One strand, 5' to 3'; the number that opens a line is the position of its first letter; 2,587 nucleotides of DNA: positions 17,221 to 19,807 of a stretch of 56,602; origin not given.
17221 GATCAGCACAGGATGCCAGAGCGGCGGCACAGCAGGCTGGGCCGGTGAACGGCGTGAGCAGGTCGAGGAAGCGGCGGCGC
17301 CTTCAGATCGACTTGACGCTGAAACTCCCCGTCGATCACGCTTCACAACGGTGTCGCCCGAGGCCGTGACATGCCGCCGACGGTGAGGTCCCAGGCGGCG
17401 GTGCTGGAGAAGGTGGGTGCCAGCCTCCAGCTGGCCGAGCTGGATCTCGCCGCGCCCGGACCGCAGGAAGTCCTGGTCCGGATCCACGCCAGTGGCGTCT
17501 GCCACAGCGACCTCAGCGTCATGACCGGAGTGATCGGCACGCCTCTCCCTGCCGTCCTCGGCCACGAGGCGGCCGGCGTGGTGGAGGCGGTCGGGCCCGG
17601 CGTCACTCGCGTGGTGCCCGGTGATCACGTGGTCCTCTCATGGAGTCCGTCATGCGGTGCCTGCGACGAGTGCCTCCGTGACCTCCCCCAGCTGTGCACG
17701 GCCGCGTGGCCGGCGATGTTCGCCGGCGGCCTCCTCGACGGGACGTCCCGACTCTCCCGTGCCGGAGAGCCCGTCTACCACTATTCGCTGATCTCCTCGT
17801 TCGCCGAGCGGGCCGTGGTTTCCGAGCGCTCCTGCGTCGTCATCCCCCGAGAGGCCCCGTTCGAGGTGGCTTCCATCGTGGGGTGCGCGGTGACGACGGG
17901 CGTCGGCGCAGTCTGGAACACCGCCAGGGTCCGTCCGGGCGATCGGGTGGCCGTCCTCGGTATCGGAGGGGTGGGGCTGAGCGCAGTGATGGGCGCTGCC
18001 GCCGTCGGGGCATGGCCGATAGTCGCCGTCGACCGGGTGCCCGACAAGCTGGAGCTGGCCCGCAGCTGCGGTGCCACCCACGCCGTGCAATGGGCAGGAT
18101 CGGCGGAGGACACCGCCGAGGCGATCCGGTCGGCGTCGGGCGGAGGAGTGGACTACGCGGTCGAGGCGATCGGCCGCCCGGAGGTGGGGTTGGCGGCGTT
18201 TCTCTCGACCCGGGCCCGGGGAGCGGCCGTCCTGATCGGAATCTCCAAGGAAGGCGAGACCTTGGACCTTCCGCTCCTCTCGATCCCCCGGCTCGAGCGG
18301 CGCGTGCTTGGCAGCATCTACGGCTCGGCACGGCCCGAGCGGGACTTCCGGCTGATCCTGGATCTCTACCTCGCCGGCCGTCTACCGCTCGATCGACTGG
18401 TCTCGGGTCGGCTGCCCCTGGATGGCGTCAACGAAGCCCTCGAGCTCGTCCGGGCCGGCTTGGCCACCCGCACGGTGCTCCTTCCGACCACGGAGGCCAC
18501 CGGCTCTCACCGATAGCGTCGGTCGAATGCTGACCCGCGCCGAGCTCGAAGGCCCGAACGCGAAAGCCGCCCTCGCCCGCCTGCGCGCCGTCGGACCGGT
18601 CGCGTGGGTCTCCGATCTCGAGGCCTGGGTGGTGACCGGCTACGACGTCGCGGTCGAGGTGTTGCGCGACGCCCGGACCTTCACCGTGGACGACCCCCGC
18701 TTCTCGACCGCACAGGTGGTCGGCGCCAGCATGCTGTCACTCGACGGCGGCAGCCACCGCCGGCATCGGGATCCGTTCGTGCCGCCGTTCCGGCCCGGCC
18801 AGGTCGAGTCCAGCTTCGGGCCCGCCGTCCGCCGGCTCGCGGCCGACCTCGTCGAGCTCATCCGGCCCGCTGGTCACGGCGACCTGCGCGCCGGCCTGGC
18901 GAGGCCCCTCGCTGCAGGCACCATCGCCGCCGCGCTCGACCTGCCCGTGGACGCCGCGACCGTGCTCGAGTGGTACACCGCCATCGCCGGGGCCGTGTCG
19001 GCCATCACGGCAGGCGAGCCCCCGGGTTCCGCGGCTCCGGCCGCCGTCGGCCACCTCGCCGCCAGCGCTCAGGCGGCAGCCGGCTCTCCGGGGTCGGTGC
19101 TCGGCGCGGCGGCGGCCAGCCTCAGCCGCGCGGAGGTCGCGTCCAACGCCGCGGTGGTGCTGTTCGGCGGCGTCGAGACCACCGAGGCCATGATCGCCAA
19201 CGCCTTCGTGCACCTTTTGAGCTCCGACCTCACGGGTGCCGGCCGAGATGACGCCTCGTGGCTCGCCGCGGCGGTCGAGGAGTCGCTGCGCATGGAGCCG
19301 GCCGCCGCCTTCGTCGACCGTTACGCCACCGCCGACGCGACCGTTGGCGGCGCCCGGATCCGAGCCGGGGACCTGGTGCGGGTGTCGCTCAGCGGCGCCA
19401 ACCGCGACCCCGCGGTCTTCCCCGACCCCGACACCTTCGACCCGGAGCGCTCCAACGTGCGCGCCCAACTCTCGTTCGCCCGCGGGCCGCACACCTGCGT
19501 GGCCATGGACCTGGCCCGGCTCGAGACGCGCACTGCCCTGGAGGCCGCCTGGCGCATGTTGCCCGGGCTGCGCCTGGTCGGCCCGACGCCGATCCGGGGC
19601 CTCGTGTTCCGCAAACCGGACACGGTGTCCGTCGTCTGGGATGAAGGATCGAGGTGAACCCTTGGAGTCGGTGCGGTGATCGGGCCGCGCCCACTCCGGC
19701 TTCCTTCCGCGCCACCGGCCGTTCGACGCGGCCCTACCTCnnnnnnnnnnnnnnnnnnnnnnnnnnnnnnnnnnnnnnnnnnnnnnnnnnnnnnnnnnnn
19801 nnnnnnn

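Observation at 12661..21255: Unassigned gene cluster: Fae-like, CDO::rhodanese and a lyase pair, divergent from a class III ADH and P450, flanked by a third lyase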

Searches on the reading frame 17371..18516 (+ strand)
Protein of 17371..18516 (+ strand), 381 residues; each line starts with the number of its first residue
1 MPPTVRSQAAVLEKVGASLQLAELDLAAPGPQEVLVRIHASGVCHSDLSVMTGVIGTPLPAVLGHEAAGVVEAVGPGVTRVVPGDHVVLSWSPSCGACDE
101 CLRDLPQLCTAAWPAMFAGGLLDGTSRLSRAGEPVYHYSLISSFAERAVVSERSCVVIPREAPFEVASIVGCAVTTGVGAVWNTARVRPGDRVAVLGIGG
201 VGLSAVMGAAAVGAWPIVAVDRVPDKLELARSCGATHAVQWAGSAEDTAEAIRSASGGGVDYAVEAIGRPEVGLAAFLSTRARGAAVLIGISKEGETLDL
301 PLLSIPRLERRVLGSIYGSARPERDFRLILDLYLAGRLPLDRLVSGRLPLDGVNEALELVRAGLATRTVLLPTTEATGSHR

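Call 4: search_protein_families(library=pfam, proteins=[window:17371-18516:+], max_evalue=0.01)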
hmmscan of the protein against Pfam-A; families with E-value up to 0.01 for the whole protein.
window:17371-18516:+ (381 aa): 5 families
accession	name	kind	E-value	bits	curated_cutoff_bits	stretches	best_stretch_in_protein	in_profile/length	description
PF08240.17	ADH_N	-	1.4e-26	93.2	23.5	1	30-159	1-103/104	Alcohol dehydrogenase GroES-like domain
PF00107.32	ADH_zinc_N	-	8.4e-24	84.4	31.8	1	200-332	1-126/129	Zinc-binding dehydrogenase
PF16912.11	Glu_dehyd_C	-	2.6e-07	30.8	34.9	1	181-358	23-199/211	Glucose dehydrogenase C-terminus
PF02254.24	TrkA_N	-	0.0012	19.6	23.8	1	193-281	1-84/116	TrkA-N domain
PF13602.12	ADH_zinc_N_2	-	0.0034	18.7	27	1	234-364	2-127/134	Zinc-binding dehydrogenase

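Call 5: search_protein_families(library=ncbifam, proteins=[window:17371-18516:+], max_evalue=0.01)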
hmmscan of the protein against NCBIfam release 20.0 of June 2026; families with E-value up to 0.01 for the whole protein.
window:17371-18516:+ (381 aa): 23 families
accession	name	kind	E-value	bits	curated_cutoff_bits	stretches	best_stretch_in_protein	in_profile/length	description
TIGR03989.1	Rxyl_3153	subfamily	6.1e-91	305.4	440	1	7-370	2-368/370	NDMA-dependent alcohol dehydrogenase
TIGR03451.1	mycoS_dep_FDH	equivalog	9.8e-86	287.8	512.9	1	9-370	4-356/358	S-(hydroxymethyl)mycothiol dehydrogenase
TIGR02818.1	adh_III_F_hyde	equivalog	6.8e-82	275.5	543.95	1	7-370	2-366/368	S-(hydroxymethyl)glutathione dehydrogenase/class III alcohol dehydrogenase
NF041097.1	keto_inos_dh_IolM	equivalog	9.5e-41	139.7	450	1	18-362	39-379/389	scyllo-inosose 3-dehydrogenase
NF006940.0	PRK09422.1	equivalog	2.7e-35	121.9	344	1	9-319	3-287/338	alcohol dehydrogenase AdhP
TIGR03366.1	HpnZ_proposed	hypoth_equivalog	1e-32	113.6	328.1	1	31-298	5-261/315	putative phosphonate catabolism associated alcohol dehydrogenase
NF010344.0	PRK13771.1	subfamily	1.7e-32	112.7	349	2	8-110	2-105/334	putative alcohol dehydrogenase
TIGR00692.1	tdh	equivalog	2e-30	106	458.35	2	143-371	118-339/340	L-threonine 3-dehydrogenase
NF047908.1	AldhRedAhr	equivalog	9.8e-30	103.6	470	2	12-116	9-115/335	NADPH-dependent aldehyde reductase Ahr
NF003808.0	PRK05396.1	equivalog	3.6e-29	101.7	380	2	143-370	120-338/341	L-threonine 3-dehydrogenase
NF007642.0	PRK10309.1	equivalog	3.1e-26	92.4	550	2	143-357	116-330/347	galactitol-1-phosphate 5-dehydrogenase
NF041172.1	AcrlCoa_red_Thmprot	equivalog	3.8e-26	91.8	500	1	9-370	3-331/334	acryloyl-CoA reductase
TIGR03201.1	dearomat_had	equivalog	1e-25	90.6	338.65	1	13-371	5-347/349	6-hydroxycyclohex-1-ene-1-carbonyl-CoA dehydrogenase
NF007489.0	PRK10083.1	equivalog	5.2e-24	84.8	376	2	16-111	9-105/339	Zn-dependent oxidoreductase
NF007375.0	PRK09880.1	equivalog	8.6e-22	77.4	469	1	32-359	28-329/344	L-idonate 5-dehydrogenase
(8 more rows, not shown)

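Call 83: search_solved_structures(query=window:17371-18516:+, max_evalue=1e-50)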
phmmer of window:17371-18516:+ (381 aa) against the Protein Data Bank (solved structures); distinct sequences matched with E-value up to 1e-50: 65 (the best 60 are shown).
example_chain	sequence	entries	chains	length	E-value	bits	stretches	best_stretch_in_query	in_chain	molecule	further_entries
1hdy_A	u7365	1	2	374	2.4e-73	250.6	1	5-370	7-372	ALCOHOL DEHYDROGENASE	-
1ht0_A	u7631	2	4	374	4.4e-73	249.7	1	5-370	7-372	CLASS I ALCOHOL DEHYDROGENASE 3, GAMMA SUBUNIT | Alcohol dehydrogenase gamma chain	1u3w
1deh_A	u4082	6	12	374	3.2e-72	246.9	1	5-370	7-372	HUMAN BETA1 ALCOHOL DEHYDROGENASE | ALCOHOL DEHYDROGENASE | CLASS I ALCOHOL DEHYDROGENASE 1, BETA SUBUNIT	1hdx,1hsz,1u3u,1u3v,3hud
1hdz_A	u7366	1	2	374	6.3e-72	245.9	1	5-370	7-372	ALCOHOL DEHYDROGENASE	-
1axe_A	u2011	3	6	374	1.2e-71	245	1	5-370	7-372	ALCOHOL DEHYDROGENASE | Alcohol dehydrogenase E chain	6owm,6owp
9cqk_A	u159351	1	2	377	1.2e-71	245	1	5-370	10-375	Alcohol dehydrogenase E chain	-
1htb_A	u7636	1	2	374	3.9e-71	243.3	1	5-370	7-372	BETA3 ALCOHOL DEHYDROGENASE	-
1a71_A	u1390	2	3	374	4.4e-71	243.1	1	5-370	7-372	LIVER ALCOHOL DEHYDROGENASE | HORSE LIVER ALCOHOL DEHYDROGENASE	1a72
1hso_A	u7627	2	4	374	7.2e-71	242.4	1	5-371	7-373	CLASS I ALCOHOL DEHYDROGENASE 1, ALPHA SUBUNIT | Alcohol dehydrogenase alpha chain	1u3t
4nfh_A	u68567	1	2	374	7.9e-71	242.3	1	5-370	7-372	Alcohol dehydrogenase E chain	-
8g2l_A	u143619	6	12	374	2.1e-70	240.9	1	5-370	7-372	Alcohol dehydrogenase E chain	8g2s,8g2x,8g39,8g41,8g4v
5cdt_A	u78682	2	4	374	2.1e-70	240.9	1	5-370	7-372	Alcohol dehydrogenase E chain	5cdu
8ee3_A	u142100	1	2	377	2.1e-70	240.9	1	5-370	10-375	Alcohol dehydrogenase E chain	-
5kje_A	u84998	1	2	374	2.2e-70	240.8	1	5-370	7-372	Alcohol dehydrogenase E chain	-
1adb_A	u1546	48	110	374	2.8e-70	240.5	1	5-370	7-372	ALCOHOL DEHYDROGENASE | LIVER ALCOHOL DEHYDROGENASE | ALCOHOL DEHYDROGENASE E CHAIN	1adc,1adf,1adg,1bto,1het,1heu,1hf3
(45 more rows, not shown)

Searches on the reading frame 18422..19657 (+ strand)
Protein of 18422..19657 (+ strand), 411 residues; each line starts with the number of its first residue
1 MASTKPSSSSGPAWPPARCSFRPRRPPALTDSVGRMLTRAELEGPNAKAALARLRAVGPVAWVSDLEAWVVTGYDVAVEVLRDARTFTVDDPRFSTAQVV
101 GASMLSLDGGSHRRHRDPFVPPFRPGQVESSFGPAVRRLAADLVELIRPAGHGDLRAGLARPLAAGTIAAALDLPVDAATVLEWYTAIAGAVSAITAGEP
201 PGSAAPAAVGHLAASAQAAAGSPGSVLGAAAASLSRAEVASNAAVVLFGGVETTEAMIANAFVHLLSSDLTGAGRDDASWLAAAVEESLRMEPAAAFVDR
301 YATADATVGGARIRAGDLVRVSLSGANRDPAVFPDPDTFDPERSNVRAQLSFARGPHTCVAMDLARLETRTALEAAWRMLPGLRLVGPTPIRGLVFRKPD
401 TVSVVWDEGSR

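Call 4: search_protein_families(library=pfam, proteins=[window:18422-19657:+], max_evalue=0.01)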
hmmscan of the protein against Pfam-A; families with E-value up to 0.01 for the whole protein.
window:18422-19657:+ (411 aa): 1 family
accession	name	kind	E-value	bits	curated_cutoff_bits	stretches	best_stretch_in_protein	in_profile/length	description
PF00067.27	p450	-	6.7e-27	94.8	22.8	1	281-374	324-426/462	Cytochrome P450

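Call 5: search_protein_families(library=ncbifam, proteins=[window:18422-19657:+], max_evalue=0.01)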
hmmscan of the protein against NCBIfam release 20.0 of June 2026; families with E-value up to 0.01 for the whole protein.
window:18422-19657:+ (411 aa): 10 families
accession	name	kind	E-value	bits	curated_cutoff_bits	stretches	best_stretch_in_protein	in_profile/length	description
TIGR04515.1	P450_rel_GT_act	subfamily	8.8e-38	130.7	343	1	49-389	35-368/386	P450-derived glycosyltransferase activator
NF045816.1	PentlenlactSyn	equivalog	1e-27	96.9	700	1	52-389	20-375/396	pentalenolactone synthase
NF041177.1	Cyp119_Thmprot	equivalog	1.4e-25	89.8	680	1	71-377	43-337/368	cytochrome P450 Cyp119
TIGR04538.1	P450_cycloAA_1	subfamily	4.6e-25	88.3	500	2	232-403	208-391/395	cytochrome P450, cyclodipeptide synthase-associated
TIGR04458.1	CYP450_TxtE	equivalog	4.3e-24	84.9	500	1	282-387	277-382/403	4-nitrotryptophan synthase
NF041802.1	P450_SolI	exception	2.5e-17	62.5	850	1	244-368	258-383/424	solanimycin biosynthesis cytochrome P450 SolI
NF050147.1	aminopyruv_ApyO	equivalog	1.2e-11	43.9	525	1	264-366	272-379/444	RiPP biosynthesis cytochrome P450 ApyO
NF051859.1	AlbFlvMonOxTrpSyn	equivalog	4e-11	42.2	700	1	282-345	321-384/457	bifunctional albaflavenone monooxygenase/terpene synthase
NF045812.1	PentlenOxigase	equivalog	1.5e-06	27.4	800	1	284-372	305-401/444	pentalenene oxygenase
NF053744.1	FAProxCypCBc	equivalog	0.00048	18.8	600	1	282-352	277-347/416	CYP152 family fatty-acid peroxygenase CypC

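Call 85: search_solved_structures(query=window:18527-19657:+, max_evalue=1e-25)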
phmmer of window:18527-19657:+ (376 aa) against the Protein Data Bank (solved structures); distinct sequences matched with E-value up to 1e-25: 36.
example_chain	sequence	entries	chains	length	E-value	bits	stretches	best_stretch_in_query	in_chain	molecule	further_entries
4aw3_A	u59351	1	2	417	9.8e-33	117.4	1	30-371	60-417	P-450-LIKE PROTEIN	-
7qan_AAA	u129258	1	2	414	1e-32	117.3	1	29-354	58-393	Cytochrome P450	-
5uhu_A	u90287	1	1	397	1.9e-32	116.4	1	30-371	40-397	Mycinamicin IV hydroxylase/epoxidase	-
2y46_A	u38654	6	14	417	2.3e-32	116.1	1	30-371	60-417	P-450-LIKE PROTEIN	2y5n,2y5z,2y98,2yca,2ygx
3zsn_A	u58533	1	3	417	3.5e-32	115.5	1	30-371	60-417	P-450-LIKE PROTEIN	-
5cje_A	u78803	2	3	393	1.1e-30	110.7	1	16-357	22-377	Cytochrome P450 hydroxylase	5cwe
6b11_A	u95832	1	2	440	1.1e-30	110.6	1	17-367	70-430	20-oxo-5-O-mycaminosyltylactone 23-monooxygenase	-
8jnp_A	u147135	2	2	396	1.7e-30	110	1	19-354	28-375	Cytochrome P450 CftA | Cytochrome P450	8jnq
3ejb_B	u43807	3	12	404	4.1e-29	105.4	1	18-351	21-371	Biotin biosynthesis cytochrome P450-like enzyme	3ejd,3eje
8rtv_A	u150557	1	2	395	1.3e-28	103.8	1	56-362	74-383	Cytochrome P450-family protein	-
6g71_A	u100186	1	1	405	1.4e-28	103.6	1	16-374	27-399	Cytochrome P450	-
8gue_A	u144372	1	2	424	1.9e-28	103.3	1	15-350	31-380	Cytochrome P450 monooxygenase PikC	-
2whw_A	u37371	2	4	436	2.1e-28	103.1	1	15-350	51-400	CYTOCHROME P450 MONOOXYGENASE | CYTOCHROME P450 HYDROXYLASE PIKC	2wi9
2vz7_A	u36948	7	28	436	2.1e-28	103.1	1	15-350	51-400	CYTOCHROME P450 MONOOXYGENASE | CYTOCHROME P450 HYDROXYLASE PIKC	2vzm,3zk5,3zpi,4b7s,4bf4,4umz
7xbm_A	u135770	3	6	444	2.2e-28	103.1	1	15-350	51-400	Cytochrome P450 monooxygenase PikC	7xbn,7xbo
6gk5_A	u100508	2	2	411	2.2e-28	103.1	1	14-361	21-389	Cytochrome P450 CYP267B1 protein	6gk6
8u3n_A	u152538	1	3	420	2.4e-28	102.9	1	17-353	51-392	Cytochrome P450-SU1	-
8u2m_A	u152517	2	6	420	2.4e-28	102.9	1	17-353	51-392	Cytochrome P450-SU1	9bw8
6f0b_A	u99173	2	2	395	2.5e-28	102.9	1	29-352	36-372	Cytochrome P450 monooxygenase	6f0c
2bvj_A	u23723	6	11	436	3e-28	102.6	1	15-350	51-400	CYTOCHROME P450 MONOOXYGENASE | CYTOCHROME P450 HYDROXYLASE PIKC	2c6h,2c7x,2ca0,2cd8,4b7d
4z5q_A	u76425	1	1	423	4.3e-28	102.1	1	32-371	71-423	Cytochrome P450 hydroxylase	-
8u09_A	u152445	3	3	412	5.5e-28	101.7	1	15-372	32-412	Cytochrome P450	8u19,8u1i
2zbx_A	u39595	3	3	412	1.8e-27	100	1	29-368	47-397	Cytochrome P450-SU1 | Vitamin D3 dihydroxylase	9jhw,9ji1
8ukz_A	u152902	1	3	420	2.4e-27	99.7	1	17-353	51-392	Cytochrome P450-SU1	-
2zby_A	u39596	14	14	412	1.2e-26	97.3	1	29-368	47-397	Cytochrome P450-SU1 | Vitamin D3 dihydroxylase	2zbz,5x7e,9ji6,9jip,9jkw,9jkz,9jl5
3cv9_A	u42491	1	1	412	1.4e-26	97.1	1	29-368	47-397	Cytochrome P450-SU1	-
3cv8_A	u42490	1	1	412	1.5e-26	97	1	29-368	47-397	Cytochrome P450-SU1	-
7wex_A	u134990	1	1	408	2.7e-26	96.2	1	15-357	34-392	Cytochrome P450 hydroxylase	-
9lw0_A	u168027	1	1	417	3.5e-26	95.8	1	31-355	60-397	Cytochrome P450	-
22yx_A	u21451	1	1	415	3.5e-26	95.8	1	15-357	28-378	Cytochrome P450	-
5vws_A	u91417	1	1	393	8.1e-26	94.6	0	18-361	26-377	Cytochrome P450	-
1ued_A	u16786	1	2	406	8.4e-26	94.5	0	33-371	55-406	P450 monooxygenase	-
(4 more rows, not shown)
